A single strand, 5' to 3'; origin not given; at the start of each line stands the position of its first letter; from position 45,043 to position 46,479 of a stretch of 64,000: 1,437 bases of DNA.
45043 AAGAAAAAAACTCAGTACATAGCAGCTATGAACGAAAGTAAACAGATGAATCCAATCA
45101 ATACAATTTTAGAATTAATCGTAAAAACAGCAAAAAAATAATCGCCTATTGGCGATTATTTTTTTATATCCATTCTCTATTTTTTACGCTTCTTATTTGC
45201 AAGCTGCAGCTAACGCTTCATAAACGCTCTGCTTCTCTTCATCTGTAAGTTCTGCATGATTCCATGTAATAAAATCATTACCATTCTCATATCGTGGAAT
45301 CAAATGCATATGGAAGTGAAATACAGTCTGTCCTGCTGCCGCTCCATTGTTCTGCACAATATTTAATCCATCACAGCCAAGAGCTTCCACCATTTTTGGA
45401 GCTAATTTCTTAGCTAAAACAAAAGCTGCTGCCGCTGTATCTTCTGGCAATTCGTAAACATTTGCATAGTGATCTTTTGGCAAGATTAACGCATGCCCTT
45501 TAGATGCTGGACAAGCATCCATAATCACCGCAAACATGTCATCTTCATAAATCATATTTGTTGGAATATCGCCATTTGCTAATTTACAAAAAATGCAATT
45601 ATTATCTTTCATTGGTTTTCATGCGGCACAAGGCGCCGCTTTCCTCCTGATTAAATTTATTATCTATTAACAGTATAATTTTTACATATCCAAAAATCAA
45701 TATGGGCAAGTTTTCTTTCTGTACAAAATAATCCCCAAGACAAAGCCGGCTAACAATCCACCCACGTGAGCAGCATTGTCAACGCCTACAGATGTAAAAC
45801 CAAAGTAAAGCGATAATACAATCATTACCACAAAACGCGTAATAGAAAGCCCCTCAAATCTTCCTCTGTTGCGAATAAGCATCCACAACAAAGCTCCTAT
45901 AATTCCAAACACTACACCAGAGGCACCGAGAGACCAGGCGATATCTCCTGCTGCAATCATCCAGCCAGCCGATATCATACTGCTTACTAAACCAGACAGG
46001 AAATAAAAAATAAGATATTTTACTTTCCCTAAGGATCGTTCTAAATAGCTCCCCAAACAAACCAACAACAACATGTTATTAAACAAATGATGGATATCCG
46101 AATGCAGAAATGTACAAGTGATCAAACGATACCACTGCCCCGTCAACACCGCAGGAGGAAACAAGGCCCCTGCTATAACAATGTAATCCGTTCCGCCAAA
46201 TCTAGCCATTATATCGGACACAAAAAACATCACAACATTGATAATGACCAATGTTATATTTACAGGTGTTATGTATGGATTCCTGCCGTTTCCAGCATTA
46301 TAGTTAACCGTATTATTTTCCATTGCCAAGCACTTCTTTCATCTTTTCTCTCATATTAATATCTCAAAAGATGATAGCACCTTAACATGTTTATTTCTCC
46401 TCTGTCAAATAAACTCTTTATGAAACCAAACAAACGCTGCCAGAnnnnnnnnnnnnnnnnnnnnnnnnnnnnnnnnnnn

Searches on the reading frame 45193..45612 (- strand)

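Call 8: search_protein_families(library=pfam, proteins=[window:45193-45612:-], max_evalue=0.01)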
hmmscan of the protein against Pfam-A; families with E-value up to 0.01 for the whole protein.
window:45193-45612:- (139 aa): 2 families
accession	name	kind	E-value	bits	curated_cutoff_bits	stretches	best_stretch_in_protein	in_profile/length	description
PF01230.28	HIT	-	4.2e-26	91.9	21.5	1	14-109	2-97/98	HIT domain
PF11969.13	DcpS_C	-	5.2e-16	59.6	24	1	5-106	1-101/114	Scavenger mRNA decapping enzyme C-term binding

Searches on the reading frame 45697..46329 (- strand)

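Call 8: search_protein_families(library=pfam, proteins=[window:45697-46329:-], max_evalue=0.01)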
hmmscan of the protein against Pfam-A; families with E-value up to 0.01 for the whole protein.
window:45697-46329:- (210 aa): 2 families
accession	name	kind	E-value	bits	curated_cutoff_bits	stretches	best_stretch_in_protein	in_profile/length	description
PF01694.28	Rhomboid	-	1.8e-34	119.4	22.6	1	64-204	2-142/143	Rhomboid domain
PF08551.15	DUF1751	-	5.3e-05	24.2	22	1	67-126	9-68/99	Eukaryotic integral membrane protein (DUF1751)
